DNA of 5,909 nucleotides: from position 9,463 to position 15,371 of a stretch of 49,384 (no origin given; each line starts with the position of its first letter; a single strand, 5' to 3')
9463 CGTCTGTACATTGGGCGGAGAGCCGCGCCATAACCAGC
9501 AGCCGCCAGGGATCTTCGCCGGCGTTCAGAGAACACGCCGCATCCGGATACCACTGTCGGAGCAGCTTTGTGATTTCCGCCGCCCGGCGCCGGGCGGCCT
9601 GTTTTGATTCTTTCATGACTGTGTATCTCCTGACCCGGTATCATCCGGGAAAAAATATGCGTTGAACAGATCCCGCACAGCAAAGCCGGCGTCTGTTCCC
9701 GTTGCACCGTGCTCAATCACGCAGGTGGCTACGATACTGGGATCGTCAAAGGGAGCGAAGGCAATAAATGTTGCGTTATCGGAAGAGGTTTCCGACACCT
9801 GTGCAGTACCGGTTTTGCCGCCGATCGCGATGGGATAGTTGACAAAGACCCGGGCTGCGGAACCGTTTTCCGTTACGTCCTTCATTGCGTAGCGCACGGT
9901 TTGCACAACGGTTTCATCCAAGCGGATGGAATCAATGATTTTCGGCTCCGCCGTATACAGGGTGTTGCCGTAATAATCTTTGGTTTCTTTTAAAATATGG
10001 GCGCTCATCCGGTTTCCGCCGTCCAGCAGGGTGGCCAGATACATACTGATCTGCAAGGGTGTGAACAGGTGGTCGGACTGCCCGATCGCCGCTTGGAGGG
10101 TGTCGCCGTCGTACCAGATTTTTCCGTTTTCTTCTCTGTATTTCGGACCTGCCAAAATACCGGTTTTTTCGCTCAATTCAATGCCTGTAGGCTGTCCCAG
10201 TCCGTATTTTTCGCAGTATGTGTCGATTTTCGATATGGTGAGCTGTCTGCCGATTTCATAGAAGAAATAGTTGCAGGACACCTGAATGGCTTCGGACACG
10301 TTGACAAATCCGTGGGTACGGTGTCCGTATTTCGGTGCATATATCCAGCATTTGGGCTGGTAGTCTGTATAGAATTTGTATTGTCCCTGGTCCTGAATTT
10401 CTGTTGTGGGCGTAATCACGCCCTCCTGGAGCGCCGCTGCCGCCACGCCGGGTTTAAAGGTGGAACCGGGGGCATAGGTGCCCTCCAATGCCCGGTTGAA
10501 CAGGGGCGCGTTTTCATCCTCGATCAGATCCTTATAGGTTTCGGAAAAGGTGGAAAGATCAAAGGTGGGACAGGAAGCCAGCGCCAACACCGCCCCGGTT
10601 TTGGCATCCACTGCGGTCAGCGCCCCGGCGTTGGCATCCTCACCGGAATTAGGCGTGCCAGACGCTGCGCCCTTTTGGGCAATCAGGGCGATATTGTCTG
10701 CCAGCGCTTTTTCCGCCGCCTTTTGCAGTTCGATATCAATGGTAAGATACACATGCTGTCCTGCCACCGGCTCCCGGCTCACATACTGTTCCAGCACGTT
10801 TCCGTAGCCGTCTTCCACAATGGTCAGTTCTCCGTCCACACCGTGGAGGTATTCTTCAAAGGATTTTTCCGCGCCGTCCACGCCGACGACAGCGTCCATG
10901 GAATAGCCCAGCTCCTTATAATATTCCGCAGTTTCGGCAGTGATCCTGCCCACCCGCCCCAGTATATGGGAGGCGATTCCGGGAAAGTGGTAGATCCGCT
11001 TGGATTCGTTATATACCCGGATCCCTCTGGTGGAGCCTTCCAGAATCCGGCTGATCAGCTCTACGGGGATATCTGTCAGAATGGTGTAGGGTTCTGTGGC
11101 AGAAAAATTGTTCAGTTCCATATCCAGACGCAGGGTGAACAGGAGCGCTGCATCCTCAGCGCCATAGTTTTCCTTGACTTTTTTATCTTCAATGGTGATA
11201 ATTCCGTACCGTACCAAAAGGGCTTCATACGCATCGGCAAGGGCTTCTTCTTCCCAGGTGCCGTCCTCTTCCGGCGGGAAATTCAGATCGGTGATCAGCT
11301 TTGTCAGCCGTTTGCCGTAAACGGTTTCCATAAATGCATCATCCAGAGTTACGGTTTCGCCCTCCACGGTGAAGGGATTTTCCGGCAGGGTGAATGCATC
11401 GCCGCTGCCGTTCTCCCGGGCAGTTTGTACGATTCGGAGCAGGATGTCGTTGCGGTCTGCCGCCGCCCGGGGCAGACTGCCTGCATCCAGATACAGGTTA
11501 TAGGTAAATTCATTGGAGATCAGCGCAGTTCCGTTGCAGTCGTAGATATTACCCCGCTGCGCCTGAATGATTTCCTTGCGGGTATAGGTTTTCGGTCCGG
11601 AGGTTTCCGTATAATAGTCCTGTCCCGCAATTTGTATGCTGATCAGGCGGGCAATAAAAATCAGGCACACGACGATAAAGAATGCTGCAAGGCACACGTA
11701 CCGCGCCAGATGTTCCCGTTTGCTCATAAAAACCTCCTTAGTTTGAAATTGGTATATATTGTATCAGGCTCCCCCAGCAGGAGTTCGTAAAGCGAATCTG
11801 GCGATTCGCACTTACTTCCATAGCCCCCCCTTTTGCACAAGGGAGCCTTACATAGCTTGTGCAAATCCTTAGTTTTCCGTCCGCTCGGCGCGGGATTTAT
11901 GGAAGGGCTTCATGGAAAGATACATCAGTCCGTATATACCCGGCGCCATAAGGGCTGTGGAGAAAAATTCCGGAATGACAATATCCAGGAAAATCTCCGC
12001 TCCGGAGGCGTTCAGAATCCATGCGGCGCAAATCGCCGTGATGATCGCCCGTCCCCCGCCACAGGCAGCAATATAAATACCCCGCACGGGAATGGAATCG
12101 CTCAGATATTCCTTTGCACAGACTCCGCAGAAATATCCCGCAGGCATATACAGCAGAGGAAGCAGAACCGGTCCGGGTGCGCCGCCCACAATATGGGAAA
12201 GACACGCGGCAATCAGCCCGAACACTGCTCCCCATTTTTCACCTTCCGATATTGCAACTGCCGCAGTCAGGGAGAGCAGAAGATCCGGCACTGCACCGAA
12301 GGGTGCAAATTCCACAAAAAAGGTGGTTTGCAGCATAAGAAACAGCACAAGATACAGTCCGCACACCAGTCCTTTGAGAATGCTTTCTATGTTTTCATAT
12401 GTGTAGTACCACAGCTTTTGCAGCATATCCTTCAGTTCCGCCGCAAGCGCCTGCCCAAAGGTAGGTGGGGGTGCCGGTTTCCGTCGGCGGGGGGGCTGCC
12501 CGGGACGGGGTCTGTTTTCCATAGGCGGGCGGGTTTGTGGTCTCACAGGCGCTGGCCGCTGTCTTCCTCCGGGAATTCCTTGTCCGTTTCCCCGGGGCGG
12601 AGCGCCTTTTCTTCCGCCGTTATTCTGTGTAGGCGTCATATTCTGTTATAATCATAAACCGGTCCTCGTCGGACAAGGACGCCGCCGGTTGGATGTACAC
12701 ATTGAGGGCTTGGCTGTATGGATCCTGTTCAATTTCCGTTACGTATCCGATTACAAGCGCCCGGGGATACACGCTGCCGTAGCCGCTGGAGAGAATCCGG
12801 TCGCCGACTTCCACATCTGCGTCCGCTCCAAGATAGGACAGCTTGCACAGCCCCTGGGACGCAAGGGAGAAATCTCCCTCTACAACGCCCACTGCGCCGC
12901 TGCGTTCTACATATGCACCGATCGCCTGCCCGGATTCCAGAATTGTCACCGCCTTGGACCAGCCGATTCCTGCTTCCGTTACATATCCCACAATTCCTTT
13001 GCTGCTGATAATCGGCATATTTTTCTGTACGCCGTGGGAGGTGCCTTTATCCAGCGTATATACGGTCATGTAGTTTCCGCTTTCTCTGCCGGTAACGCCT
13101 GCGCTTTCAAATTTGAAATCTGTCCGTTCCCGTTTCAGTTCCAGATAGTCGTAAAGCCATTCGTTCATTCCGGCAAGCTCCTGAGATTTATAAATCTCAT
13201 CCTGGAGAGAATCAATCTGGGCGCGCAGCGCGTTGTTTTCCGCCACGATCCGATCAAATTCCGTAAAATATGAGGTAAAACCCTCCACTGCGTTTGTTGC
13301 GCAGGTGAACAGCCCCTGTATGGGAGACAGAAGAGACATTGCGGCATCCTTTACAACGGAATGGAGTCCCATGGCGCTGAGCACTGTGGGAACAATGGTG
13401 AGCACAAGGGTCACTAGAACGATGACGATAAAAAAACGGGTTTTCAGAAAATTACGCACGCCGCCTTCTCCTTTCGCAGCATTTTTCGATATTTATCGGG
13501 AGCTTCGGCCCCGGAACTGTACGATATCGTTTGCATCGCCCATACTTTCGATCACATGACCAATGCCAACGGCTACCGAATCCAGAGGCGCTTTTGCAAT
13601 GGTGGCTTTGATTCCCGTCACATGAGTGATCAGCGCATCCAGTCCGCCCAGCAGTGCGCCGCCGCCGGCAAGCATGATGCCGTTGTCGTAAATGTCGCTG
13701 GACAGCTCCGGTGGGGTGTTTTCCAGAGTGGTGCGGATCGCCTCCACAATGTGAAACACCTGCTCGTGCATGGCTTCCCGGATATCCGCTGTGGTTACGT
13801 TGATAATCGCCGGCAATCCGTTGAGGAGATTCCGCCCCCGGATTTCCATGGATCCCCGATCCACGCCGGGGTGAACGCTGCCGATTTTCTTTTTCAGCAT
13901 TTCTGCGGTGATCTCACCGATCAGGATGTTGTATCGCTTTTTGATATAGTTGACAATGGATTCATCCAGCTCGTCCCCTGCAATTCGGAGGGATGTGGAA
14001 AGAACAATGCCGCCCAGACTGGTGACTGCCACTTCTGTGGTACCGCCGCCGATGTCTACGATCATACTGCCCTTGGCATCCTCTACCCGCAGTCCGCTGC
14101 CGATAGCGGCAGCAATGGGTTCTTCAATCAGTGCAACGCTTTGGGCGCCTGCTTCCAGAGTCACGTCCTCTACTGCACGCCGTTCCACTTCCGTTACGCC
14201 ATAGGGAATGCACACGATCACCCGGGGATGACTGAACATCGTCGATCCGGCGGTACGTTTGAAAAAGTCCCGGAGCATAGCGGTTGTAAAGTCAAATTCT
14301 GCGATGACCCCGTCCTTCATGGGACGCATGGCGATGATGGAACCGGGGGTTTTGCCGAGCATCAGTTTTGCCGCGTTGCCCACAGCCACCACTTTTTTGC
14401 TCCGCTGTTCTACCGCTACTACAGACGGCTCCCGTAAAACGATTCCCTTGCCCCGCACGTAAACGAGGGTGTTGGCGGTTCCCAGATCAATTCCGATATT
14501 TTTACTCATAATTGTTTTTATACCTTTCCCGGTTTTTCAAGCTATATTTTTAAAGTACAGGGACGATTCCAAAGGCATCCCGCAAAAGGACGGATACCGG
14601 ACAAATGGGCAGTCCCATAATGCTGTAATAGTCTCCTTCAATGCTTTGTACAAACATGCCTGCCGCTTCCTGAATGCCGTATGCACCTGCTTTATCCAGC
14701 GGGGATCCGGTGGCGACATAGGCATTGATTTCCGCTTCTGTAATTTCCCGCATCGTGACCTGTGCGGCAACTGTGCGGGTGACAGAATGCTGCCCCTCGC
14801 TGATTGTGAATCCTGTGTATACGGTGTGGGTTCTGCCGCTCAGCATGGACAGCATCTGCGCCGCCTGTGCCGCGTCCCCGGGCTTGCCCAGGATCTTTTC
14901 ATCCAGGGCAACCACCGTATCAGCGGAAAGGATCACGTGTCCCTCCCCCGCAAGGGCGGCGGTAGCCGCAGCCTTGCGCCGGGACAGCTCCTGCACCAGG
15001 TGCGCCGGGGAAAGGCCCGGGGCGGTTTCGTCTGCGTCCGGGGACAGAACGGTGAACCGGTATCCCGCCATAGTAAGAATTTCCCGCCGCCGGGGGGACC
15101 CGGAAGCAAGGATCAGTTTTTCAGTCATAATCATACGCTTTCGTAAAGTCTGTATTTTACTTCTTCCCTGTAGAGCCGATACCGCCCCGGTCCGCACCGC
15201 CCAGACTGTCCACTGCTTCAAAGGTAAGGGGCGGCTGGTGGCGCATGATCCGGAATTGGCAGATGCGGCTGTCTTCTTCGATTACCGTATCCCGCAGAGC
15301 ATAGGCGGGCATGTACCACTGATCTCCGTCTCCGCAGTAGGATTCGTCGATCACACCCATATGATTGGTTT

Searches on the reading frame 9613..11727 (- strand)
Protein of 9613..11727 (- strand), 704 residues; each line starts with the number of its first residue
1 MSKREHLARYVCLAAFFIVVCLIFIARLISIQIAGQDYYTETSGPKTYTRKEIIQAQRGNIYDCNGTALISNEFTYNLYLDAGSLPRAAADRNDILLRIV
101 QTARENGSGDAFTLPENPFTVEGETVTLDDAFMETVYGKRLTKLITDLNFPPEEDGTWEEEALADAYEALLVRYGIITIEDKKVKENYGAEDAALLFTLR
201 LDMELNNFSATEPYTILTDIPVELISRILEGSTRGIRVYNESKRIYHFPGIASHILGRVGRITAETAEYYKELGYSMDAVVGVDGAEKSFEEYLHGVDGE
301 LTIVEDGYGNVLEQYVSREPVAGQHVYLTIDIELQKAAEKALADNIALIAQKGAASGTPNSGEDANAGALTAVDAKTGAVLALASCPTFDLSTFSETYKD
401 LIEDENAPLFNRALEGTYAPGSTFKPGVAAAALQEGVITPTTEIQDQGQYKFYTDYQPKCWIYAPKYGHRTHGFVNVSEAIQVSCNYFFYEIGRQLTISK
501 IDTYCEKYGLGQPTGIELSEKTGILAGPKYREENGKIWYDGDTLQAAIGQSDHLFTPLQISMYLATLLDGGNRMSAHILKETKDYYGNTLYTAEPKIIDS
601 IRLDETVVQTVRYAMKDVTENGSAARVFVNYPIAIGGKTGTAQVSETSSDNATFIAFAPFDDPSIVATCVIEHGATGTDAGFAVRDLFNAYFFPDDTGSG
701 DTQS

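Call 39: search_protein_families(library=pfam, proteins=[window:9613-11727:-], max_evalue=0.00001)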
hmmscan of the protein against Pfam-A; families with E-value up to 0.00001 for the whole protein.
window:9613-11727:- (704 aa): 2 families
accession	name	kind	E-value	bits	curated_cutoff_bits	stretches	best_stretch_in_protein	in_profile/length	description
PF00905.27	Transpeptidase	-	2.2e-54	185.2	22.1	1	368-681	1-286/299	Penicillin binding protein transpeptidase domain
PF03717.20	PBP_dimer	-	3.2e-30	106.3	24.4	1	54-314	2-178/180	Penicillin-binding Protein dimerisation domain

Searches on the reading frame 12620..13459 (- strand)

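Call 39: search_protein_families(library=pfam, proteins=[window:12620-13459:-], max_evalue=0.00001)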
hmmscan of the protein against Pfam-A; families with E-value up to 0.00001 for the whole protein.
window:12620-13459:- (279 aa): 1 family
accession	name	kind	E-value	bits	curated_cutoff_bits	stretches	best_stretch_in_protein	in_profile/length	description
PF04085.20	MreC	-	7.4e-36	123.6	28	1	122-271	1-146/147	Rod shape-determining protein MreC, barrel core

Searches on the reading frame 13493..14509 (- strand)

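Call 39: search_protein_families(library=pfam, proteins=[window:13493-14509:-], max_evalue=0.00001)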
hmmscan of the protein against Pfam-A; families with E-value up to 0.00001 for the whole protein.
window:13493-14509:- (338 aa): 4 families
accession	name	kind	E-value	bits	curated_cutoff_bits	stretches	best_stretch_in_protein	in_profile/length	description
PF06723.19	MreB_Mbl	-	9.5e-137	455.6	27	1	3-324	2-323/327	MreB/Mbl protein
PF00012.26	HSP70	-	5.2e-13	48.5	20.6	1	96-194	135-239/599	Hsp70 protein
PF00022.25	Actin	-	1.4e-10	40.8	27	1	28-192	31-190/410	Actin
PF14450.12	FtsA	-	3.9e-08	34.1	31.8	1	150-307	2-112/127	Cell division protein FtsA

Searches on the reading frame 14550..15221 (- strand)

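Call 40: search_protein_families(library=pfam, proteins=[window:14550-15221:-], max_evalue=0.00001)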
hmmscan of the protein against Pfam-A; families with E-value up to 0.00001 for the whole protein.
window:14550-15221:- (223 aa): 1 family
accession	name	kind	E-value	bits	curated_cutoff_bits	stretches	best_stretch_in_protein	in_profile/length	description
PF02545.19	Maf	-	6.6e-61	205.7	27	1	35-215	1-186/187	Maf-like protein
